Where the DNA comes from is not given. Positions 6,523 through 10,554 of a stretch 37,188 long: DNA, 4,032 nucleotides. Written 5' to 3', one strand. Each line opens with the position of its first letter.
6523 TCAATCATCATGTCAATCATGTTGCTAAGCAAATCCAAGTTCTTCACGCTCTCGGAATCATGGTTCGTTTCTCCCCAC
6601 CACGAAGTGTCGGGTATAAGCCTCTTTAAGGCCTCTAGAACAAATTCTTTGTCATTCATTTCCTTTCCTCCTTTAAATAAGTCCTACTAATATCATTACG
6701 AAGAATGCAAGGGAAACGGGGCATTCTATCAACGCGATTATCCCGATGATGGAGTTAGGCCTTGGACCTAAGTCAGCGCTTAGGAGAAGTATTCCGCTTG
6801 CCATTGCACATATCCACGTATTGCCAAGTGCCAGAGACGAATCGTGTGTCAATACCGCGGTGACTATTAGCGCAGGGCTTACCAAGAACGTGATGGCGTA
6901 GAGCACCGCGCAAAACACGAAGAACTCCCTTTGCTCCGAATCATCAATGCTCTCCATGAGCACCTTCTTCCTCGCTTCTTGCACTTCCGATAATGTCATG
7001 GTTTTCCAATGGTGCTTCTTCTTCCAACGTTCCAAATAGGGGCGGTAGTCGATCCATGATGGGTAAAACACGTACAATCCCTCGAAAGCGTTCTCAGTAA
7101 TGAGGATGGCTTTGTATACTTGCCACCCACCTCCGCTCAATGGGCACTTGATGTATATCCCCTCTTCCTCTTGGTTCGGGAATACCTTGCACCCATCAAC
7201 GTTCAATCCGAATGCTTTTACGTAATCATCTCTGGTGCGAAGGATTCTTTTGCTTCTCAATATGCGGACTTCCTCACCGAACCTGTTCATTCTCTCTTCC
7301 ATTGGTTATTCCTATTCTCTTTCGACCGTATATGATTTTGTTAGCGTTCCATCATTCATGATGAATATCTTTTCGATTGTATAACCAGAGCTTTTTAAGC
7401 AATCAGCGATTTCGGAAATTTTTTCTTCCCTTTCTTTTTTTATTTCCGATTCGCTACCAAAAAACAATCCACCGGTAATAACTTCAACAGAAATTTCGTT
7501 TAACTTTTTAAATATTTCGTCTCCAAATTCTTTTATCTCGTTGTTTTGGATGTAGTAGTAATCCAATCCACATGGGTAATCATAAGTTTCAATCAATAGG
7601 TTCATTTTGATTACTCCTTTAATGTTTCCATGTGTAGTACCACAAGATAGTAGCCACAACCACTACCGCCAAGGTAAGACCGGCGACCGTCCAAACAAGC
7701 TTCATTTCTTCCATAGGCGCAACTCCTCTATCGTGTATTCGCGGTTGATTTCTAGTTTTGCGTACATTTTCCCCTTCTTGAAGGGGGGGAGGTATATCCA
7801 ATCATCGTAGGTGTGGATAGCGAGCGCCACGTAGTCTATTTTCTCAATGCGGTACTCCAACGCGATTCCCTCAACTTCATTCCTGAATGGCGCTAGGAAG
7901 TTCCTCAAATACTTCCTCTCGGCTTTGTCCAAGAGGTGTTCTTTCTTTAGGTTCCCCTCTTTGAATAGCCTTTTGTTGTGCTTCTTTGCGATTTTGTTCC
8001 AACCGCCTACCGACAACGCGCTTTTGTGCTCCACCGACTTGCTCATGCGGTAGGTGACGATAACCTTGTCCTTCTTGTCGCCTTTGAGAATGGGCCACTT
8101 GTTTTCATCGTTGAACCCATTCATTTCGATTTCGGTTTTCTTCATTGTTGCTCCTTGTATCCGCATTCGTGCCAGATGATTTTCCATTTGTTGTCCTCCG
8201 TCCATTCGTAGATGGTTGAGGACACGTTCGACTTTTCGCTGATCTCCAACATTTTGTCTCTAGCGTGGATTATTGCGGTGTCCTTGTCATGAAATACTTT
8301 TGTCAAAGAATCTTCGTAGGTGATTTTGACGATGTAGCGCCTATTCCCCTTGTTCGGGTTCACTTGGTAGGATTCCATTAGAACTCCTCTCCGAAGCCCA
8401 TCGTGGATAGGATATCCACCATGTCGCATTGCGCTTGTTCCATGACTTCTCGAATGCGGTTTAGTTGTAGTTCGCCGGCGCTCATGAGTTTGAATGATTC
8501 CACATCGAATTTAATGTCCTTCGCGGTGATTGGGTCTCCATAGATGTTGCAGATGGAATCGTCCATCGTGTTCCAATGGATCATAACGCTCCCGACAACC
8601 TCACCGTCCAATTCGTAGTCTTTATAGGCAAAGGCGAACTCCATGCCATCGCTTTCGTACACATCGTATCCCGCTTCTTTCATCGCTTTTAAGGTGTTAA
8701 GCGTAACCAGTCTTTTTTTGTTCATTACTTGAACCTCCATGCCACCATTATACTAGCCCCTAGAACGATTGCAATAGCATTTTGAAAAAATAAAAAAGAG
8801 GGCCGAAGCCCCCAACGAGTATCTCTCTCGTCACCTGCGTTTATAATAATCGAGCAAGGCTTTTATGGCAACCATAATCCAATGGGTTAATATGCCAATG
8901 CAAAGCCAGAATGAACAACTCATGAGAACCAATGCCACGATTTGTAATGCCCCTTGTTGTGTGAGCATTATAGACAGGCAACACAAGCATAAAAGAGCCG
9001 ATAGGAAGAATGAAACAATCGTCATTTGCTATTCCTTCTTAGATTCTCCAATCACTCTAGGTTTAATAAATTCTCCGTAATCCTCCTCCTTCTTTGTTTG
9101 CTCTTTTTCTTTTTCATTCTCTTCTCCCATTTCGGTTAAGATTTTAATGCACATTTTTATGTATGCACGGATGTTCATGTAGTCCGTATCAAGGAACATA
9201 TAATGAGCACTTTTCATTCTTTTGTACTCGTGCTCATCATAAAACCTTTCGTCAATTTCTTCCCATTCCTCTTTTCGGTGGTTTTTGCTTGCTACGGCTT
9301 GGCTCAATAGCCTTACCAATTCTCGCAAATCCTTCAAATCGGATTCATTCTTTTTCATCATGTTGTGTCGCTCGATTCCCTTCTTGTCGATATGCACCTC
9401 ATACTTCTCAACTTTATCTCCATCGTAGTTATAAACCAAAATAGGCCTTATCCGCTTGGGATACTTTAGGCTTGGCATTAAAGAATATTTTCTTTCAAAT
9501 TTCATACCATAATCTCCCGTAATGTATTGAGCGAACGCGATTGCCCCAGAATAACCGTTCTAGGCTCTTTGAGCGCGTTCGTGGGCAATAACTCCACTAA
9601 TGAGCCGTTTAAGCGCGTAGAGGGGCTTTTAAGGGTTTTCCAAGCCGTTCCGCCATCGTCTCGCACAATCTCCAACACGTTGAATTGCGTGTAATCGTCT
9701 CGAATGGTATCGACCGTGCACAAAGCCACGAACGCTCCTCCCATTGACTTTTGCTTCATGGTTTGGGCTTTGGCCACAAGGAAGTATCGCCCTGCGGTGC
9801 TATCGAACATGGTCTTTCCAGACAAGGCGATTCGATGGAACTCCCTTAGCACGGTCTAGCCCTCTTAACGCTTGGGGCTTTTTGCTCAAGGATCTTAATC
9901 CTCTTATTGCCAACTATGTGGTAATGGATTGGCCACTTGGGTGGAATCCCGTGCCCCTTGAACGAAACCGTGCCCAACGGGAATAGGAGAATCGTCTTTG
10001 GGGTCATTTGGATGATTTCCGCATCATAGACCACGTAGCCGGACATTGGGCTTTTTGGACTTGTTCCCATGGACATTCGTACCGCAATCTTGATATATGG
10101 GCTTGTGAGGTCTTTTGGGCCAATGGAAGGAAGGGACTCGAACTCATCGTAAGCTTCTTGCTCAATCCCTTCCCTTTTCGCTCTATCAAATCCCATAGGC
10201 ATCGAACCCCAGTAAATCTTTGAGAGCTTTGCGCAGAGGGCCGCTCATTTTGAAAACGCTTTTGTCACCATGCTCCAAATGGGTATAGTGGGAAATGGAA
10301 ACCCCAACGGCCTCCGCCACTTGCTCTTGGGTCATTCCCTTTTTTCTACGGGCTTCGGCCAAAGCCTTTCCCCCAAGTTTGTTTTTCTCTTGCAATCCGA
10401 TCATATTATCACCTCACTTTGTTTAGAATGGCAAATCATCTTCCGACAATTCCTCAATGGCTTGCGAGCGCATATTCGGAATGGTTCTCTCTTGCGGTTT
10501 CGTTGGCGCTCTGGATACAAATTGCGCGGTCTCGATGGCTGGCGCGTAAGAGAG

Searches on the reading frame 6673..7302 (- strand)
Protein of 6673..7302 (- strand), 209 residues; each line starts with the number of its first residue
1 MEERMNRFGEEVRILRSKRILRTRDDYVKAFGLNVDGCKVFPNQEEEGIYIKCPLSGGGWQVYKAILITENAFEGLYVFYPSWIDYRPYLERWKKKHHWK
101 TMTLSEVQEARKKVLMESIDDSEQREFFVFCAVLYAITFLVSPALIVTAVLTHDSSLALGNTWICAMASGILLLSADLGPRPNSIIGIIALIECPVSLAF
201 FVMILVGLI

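Call 7: search_protein_families(library=phrogs, proteins=[window:6673-7302:-], max_evalue=0.001)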
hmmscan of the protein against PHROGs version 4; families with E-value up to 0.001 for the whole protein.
window:6673-7302:- (209 aa): 0 families

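Call 14: search_protein_families(library=pfam, proteins=[window:6673-7302:-], max_evalue=0.01)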
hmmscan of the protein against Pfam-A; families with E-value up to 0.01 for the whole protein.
window:6673-7302:- (209 aa): 0 families

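Call 87: search_protein_families(library=ncbifam, proteins=[window:6673-7302:-], max_evalue=0.05)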
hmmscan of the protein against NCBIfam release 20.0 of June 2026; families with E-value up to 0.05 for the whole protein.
window:6673-7302:- (209 aa): 0 families

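Call 104: search_solved_structures(query=window:6673-7302:-, max_evalue=1)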
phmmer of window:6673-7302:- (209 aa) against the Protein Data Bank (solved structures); distinct sequences matched with E-value up to 1: 1.
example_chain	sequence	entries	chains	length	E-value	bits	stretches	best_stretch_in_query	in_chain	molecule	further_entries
9uh3_T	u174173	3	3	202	0.33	13.5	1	137-177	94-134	Fucoxanthin chlorophyll a/c binding protein V (FCPI-5)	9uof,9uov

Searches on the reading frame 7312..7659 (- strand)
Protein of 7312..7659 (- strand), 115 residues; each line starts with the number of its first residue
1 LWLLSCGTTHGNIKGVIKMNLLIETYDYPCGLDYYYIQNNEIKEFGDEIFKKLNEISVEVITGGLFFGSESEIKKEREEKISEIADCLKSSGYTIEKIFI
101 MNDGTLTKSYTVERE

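Call 29: search_protein_families(library=phrogs, proteins=[window:7312-7659:-], max_evalue=0.001)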
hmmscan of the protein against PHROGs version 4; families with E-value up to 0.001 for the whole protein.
window:7312-7659:- (115 aa): 0 families

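Call 70: search_protein_families(library=pfam, proteins=[window:7312-7659:-], max_evalue=0.05)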
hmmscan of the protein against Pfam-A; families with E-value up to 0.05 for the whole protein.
window:7312-7659:- (115 aa): 1 family
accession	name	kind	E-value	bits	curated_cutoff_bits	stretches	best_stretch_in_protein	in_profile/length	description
PF22470.1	Histone_HNS_N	-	0.039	14.3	24.5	0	71-97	48-74/79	H-NS histone-like proteins, N-terminal domain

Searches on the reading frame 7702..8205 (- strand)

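Call 14: search_protein_families(library=pfam, proteins=[window:7702-8205:-], max_evalue=0.01)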
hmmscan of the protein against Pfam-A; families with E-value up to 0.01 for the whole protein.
window:7702-8205:- (167 aa): 1 family
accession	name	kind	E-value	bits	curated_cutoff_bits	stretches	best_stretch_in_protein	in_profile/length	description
PF00674.25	DUP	-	0.0065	17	23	0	57-90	45-78/102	DUP family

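Call 29: search_protein_families(library=phrogs, proteins=[window:7702-8205:-], max_evalue=0.001)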
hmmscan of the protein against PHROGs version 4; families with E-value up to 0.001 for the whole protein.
window:7702-8205:- (167 aa): 0 families

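Call 87: search_protein_families(library=ncbifam, proteins=[window:7702-8205:-], max_evalue=0.05)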
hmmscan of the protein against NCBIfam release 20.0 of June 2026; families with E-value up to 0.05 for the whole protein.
window:7702-8205:- (167 aa): 0 families

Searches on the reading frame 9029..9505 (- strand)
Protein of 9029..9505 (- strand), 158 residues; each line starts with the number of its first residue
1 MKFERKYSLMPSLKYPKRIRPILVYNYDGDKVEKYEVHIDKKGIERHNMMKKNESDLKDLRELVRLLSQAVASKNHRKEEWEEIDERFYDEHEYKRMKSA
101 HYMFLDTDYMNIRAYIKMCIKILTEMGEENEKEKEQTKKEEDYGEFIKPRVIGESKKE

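Call 29: search_protein_families(library=phrogs, proteins=[window:9029-9505:-], max_evalue=0.001)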
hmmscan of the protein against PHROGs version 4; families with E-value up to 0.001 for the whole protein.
window:9029-9505:- (158 aa): 0 families

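Call 70: search_protein_families(library=pfam, proteins=[window:9029-9505:-], max_evalue=0.05)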
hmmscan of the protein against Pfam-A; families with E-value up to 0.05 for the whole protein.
window:9029-9505:- (158 aa): 1 family
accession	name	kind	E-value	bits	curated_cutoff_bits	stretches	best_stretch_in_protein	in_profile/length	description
PF22172.1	C2c1_helical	-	0.027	14.7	27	1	61-131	33-96/168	CRISPR-associated endonuclease C2c1 second helical domain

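Call 87: search_protein_families(library=ncbifam, proteins=[window:9029-9505:-], max_evalue=0.05)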
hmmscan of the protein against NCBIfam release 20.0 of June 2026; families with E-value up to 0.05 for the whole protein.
window:9029-9505:- (158 aa): 0 families

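Call 105: search_solved_structures(query=window:9029-9505:-, max_evalue=1)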
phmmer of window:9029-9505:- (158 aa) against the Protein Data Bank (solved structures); distinct sequences matched with E-value up to 1: 1.
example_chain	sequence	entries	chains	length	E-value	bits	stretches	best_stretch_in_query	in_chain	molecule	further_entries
6j5t_G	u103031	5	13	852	0.91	13.2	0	58-128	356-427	Disease resistance RPP13-like protein 4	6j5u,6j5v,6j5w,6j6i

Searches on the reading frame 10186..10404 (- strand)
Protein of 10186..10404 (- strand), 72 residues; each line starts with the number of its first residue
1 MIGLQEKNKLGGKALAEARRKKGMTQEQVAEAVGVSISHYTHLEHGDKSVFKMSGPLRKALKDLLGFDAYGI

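Call 69: search_protein_families(library=pfam, proteins=[window:10186-10404:-], max_evalue=0.05)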
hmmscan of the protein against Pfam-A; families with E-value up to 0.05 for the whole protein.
window:10186-10404:- (72 aa): 10 families
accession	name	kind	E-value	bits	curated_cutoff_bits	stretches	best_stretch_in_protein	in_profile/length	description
PF01381.28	HTH_3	-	1.4e-09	38.3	23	1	15-48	1-34/55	Helix-turn-helix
PF12844.13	HTH_19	-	1.7e-09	37.9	30.2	1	12-52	1-40/64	Helix-turn-helix domain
PF13560.12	HTH_31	-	9.3e-09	35.9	27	1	13-51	4-42/64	Helix-turn-helix domain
PF13413.12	HTH_25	-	7.6e-05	22.9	24.6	1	15-50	2-37/62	Helix-turn-helix domain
PF20432.4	Xre-like-HTH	-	0.011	16.4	25.8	1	7-42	7-42/63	Antitoxin Xre-like helix-turn-helix domain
PF13384.12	HTH_23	-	0.013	15.7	24.6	1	20-41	14-35/50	Homeodomain-like domain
PF13412.12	HTH_24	-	0.022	14.8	21.9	1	13-38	7-32/48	Winged helix-turn-helix DNA-binding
PF04545.22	Sigma70_r4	-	0.022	14.7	24.1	1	18-39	15-36/50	Sigma-70, region 4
PF13744.12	HTH_37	-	0.038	14.2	27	1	13-51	21-59/80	Helix-turn-helix domain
PF17762.8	HTH_ParB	-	0.042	14.4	22.6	0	13-39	10-36/102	ParB HTH domain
